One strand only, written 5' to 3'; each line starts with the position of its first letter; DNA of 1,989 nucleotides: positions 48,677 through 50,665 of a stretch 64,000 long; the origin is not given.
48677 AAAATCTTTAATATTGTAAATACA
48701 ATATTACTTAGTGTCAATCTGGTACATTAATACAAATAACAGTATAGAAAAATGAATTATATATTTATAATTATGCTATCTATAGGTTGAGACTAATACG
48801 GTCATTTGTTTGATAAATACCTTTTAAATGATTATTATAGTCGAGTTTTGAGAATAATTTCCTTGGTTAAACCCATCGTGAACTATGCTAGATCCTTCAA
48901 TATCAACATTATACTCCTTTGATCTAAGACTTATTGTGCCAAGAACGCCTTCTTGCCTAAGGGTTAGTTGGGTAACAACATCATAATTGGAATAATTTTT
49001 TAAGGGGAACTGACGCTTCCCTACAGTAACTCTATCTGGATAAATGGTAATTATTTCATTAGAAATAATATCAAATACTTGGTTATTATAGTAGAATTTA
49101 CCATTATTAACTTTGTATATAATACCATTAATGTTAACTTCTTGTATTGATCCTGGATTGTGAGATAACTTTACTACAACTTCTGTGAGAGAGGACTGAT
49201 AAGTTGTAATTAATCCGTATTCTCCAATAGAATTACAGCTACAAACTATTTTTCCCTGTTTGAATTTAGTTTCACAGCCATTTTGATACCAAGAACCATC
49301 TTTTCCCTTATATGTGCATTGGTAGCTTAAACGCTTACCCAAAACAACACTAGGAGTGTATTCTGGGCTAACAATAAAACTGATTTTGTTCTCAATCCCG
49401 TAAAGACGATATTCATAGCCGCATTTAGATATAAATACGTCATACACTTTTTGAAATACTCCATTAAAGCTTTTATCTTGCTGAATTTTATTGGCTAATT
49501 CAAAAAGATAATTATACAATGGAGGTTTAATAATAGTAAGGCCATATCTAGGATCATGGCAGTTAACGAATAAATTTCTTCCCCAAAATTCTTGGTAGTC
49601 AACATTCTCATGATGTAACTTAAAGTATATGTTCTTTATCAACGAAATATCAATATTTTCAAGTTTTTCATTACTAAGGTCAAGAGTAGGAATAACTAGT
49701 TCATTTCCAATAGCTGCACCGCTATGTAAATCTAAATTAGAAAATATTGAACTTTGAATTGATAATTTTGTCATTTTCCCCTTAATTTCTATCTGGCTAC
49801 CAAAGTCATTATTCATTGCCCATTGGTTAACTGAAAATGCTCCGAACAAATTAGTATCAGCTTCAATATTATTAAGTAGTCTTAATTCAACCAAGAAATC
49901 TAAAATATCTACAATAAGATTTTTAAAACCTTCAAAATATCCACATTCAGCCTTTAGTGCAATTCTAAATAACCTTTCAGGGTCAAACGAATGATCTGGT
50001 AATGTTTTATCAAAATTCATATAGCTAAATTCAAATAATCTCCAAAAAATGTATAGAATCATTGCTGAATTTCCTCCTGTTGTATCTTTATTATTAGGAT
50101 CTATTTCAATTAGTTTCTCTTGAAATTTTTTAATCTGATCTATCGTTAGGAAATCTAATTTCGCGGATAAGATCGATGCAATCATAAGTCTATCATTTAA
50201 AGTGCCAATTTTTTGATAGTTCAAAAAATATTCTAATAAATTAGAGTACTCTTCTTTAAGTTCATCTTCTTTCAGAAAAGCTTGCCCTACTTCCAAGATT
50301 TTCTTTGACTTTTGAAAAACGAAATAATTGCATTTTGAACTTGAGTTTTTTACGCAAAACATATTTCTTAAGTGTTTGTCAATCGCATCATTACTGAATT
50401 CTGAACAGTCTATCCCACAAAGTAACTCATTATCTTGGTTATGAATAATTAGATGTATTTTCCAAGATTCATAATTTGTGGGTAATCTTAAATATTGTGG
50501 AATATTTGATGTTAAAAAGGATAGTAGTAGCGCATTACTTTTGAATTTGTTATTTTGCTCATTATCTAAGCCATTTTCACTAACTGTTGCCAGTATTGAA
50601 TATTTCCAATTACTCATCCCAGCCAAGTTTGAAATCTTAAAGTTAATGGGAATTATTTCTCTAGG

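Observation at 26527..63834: About 37 kb dominated by orphan secreted/membrane proteins, including three giant ORFs (1869, 2319, 2621 aa) and a tandem-repeat antigen-like protein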

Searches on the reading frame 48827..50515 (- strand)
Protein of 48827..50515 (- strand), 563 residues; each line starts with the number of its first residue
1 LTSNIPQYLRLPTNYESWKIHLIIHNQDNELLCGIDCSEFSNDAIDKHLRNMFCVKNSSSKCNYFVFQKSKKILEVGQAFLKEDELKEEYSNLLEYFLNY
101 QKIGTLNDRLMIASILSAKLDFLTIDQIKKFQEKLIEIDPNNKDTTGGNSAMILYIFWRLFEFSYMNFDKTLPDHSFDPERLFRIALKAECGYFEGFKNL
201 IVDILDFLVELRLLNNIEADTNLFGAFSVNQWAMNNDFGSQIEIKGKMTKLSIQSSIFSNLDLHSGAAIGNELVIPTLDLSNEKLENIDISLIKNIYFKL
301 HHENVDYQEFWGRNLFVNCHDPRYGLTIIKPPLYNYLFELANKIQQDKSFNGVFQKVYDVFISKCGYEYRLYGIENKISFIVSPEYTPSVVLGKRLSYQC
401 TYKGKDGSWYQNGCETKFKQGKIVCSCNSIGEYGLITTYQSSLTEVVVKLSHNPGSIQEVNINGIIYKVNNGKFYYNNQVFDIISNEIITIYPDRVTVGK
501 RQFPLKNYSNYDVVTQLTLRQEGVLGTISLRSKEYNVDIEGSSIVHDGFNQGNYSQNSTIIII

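Call 51: search_solved_structures(query=A1, max_evalue=1, show_alignments=2)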
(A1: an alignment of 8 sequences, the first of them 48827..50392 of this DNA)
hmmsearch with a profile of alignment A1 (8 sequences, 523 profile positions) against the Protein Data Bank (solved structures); distinct sequences matched with E-value up to 1: 4.
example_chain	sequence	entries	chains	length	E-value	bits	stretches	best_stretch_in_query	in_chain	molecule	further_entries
1iox_A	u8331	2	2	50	0.18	13.5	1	321-360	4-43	Betacellulin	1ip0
8u4j_C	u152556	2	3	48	0.23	13.2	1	322-360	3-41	Betacellulin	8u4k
7d76_R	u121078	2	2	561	0.24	13.1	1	361-397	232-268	Adhesion G protein-coupled receptor G3; GPR97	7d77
7qu8_A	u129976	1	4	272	0.28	12.9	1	361-396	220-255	Adhesion G protein-coupled receptor G3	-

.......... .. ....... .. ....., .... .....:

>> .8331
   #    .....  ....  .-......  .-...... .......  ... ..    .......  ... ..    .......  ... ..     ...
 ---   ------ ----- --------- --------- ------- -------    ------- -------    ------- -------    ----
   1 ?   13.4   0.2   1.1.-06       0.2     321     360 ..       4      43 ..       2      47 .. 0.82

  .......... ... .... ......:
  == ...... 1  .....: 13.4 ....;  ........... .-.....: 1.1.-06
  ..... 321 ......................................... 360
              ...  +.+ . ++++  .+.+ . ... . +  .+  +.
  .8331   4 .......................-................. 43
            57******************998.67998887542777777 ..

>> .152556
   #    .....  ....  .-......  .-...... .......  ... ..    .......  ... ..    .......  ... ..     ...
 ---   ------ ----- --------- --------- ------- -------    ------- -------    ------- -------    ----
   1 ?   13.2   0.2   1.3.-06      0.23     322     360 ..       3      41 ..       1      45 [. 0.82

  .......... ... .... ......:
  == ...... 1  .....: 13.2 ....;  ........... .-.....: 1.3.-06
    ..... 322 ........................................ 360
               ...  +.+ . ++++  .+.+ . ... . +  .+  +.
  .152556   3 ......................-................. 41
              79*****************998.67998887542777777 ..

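Call 54: predict_structure(alignment_id=A1)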
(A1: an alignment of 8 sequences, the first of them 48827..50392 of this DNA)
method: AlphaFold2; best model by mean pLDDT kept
length: 522 residues; sequences in the alignment: 8
mean_pLDDT: 52.7   pTM: 0.39
mean pLDDT of the five models: 52.7, 52.0, 51.8, 51.7, 49.0
residues with pLDDT >= 90: 0; 70-90: 128; 50-70: 136; < 50: 258
segments of 3 or more residues with pLDDT < 50: 1-40, 130-132, 150-157, 184-210, 212-304, 306-335, 340-355, 378-381, 398-401, 492-522
pLDDT, mean of each block of 10 residues (from residue 1): 43 37 28 35 71 78 65 78 84 75 63 78 66 58 62 49 67 60 43 35 47 39 32 26 26 26 32 34 32 43 44 43 37 42 42 51 66 63 59 52 65 69 78 83 75 80 76 60 58 38 25 30 30
secondary structure, 60 per line:
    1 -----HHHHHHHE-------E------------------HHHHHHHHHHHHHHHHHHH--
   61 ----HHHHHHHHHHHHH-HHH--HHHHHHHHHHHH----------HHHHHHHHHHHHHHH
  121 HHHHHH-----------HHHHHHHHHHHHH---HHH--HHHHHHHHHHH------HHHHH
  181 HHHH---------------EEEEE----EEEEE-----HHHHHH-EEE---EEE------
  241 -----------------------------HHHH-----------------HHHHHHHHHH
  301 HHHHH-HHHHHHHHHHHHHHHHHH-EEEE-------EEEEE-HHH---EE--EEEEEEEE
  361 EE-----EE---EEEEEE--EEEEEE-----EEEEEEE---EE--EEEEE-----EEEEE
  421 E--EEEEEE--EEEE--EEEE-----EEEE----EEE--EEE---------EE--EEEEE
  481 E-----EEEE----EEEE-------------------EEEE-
elements in order: H6-12 H40-58 H65-77 H84-95 H106-126 H138-150 H159-169 H176-184 E200-204 E209-213 H219-224 E226-228 E232-234 H270-273 H291-305 H307-324 E326-329 E337-341 E353-362 E373-378 E381-386 E392-398 E406-410 E416-421 E424-429 E432-435 E438-441 E447-450 E455-457 E460-462 E476-481 E487-490 E495-498 E518-521

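Call 68: search_protein_representatives(alignment_id=A2)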
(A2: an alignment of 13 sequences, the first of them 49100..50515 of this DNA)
Query: 13 sequences, 465 profile positions. Proteins with E-value up to 0.001 (for the whole library): 4; up to 1e-10: 4; up to 1e-30: 1. The best 4 are listed.
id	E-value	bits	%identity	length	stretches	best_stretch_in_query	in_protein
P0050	0.0e+00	1216.8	-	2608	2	1-465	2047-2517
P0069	7.0e-30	120.9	-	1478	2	97-429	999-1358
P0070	2.3e-23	99.4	-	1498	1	4-440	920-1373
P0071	1.0e-21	93.9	-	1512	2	4-430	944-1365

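Call 69: list_cluster_members(proteins=[P0069, P0070, P0071])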
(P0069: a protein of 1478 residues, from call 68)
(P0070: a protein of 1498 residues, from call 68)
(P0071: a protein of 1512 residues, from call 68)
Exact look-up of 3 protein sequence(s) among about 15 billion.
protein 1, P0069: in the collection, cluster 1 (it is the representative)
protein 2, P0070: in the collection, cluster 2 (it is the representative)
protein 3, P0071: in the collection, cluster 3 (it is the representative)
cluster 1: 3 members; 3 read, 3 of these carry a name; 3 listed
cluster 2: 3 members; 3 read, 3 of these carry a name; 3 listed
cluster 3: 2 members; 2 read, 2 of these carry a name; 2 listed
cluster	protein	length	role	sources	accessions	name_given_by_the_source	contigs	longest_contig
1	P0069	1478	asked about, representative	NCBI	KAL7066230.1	hypothetical protein ACR3K2_33120 [Cryptosporidium serpentis]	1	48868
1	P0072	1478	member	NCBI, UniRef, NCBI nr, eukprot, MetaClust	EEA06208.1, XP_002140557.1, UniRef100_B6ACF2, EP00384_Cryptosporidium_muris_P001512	uncharacterized protein CMU_019650 [Cryptosporidium muris RN66] | Uncharacterized protein n=1 Tax=Cryptosporidium muris (strain RN66) TaxID=441375 ... | XP_002140557.1 hypothetical protein [Cryptosporidium muris RN66]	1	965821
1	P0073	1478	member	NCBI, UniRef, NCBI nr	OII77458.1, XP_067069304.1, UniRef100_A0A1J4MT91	hypothetical protein cand_017330 [Cryptosporidium andersoni] | Uncharacterized protein n=1 Tax=Cryptosporidium andersoni TaxID=117008 ...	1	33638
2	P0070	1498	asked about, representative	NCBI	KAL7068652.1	hypothetical protein ACR3K2_09170 [Cryptosporidium serpentis]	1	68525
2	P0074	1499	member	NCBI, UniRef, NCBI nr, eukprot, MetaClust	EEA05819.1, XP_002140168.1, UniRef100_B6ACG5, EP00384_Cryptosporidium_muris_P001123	uncharacterized protein CMU_015660 [Cryptosporidium muris RN66] | Uncharacterized protein n=1 Tax=Cryptosporidium muris (strain RN66) TaxID=441375 ... | XP_002140168.1 hypothetical protein [Cryptosporidium muris RN66]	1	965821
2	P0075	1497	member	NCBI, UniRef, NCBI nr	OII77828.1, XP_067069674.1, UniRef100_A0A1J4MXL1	hypothetical protein cand_013440 [Cryptosporidium andersoni] | Uncharacterized protein n=1 Tax=Cryptosporidium andersoni TaxID=117008 ...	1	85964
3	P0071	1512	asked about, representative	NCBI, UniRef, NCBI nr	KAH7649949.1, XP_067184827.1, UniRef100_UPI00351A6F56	hypothetical protein FG379_001793 [Cryptosporidium bovis] | uncharacterized protein n=1 Tax=Cryptosporidium bovis TaxID=310047 RepID=UPI00351A6F56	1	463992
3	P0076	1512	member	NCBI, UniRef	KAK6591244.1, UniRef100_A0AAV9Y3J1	hypothetical protein RS030_101681 [Cryptosporidium xiaoi] | Uncharacterized protein n=1 Tax=Cryptosporidium xiaoi TaxID=659607 RepID=A0AAV9Y3J1_9CRYT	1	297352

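Call 71: search_protein_families(library=pfam, proteins=[P0072, P0073, P0074, P0075, P0071, P0076], max_evalue=1)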
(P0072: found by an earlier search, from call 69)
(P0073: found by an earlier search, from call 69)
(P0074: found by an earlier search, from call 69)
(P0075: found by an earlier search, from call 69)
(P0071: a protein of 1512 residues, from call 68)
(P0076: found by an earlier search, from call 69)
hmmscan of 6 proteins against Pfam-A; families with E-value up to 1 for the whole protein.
P0072 (1478 aa): 0 families

P0073 (1478 aa): 0 families

P0074 (1499 aa): 2 families
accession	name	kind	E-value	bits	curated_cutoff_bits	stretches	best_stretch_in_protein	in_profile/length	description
PF13840.12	ACT_7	-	0.094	13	27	1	129-165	24-60/65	ACT domain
PF01273.31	LBP_BPI_CETP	-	0.32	11.1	28.8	0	699-747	50-101/168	LBP / BPI / CETP family, N-terminal domain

P0075 (1497 aa): 1 family
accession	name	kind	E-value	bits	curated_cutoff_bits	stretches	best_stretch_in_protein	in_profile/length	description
PF13840.12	ACT_7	-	0.07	13.4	27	1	127-165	22-60/65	ACT domain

P0071 (1512 aa): 0 families

P0076 (1512 aa): 0 families

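Call 104: find_encoding_contigs(protein=P0072, flank=10000, max_places=1)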
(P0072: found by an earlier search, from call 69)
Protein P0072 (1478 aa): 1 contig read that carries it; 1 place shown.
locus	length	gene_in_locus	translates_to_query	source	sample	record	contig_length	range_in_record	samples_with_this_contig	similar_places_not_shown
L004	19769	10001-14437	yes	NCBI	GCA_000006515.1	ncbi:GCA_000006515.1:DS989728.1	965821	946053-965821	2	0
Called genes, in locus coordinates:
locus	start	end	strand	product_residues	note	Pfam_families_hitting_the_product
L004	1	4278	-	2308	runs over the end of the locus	-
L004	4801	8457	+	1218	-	-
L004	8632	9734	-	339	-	PF08799:PRP4, PF02840:Prp18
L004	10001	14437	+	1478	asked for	-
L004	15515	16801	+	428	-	-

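Call 105: find_encoding_contigs(protein=P0074, flank=10000, max_places=1)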
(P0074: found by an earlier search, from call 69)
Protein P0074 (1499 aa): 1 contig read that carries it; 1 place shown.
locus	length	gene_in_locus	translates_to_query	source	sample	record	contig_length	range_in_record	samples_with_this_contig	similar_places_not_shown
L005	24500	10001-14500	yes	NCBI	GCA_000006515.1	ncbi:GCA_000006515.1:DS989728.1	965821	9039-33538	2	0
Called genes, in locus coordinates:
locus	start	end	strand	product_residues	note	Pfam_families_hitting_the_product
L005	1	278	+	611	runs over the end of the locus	PF08271:Zn_Ribbon_TF, PF22109:Zn_ribbon_tTFIIB (faint), PF00382:TFIIB, PF07741:BRF1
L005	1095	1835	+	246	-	PF08718:GLTP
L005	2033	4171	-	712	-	PF01189:Methyltr_RsmB-F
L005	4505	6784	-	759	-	PF01734:Patatin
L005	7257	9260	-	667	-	PF01734:Patatin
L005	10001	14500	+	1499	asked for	-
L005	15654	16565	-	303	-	PF09825:BPL_N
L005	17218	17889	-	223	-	PF03061:4HBT (weak)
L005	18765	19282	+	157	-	PF03942:DTW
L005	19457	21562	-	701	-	PF00149:Metallophos, PF02872:5_nucleotid_C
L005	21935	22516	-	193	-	PF01849:NAC, PF19026:UBA_HYPK (weak)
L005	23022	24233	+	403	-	PF00226:DnaJ, PF09320:DUF1977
